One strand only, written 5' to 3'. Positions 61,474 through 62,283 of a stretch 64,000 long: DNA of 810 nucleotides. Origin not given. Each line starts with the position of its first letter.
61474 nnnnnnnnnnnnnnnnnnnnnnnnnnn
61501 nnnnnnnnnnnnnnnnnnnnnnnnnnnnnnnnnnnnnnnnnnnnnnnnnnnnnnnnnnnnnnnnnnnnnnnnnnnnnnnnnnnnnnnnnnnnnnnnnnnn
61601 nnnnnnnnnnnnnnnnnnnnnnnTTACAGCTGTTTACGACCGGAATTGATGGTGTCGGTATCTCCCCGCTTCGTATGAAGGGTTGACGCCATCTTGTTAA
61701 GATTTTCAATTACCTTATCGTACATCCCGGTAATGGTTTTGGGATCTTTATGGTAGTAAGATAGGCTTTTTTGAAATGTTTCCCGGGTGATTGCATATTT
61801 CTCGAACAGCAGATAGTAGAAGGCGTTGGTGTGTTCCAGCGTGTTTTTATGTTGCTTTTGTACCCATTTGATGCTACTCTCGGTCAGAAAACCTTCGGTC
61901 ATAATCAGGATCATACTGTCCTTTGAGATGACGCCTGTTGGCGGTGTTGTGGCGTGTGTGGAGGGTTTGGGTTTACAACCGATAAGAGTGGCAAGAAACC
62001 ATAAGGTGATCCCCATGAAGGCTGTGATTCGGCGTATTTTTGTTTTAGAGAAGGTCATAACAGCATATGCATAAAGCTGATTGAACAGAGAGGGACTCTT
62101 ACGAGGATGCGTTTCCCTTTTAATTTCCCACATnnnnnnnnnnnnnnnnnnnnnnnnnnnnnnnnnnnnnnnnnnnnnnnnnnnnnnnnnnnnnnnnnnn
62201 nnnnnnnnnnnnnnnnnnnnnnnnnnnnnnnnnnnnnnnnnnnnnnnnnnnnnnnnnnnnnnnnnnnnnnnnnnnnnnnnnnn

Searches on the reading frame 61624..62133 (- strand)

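Call 43: search_protein_families(library=pfam, proteins=[window:61624-62133:-], max_evalue=0.01)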
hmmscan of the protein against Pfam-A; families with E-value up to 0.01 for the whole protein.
window:61624-62133:- (169 aa): 1 family
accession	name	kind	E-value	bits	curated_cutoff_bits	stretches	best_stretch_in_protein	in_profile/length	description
PF14129.11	DUF4296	-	1.6e-15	57.8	27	1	65-148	1-84/87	Domain of unknown function (DUF4296)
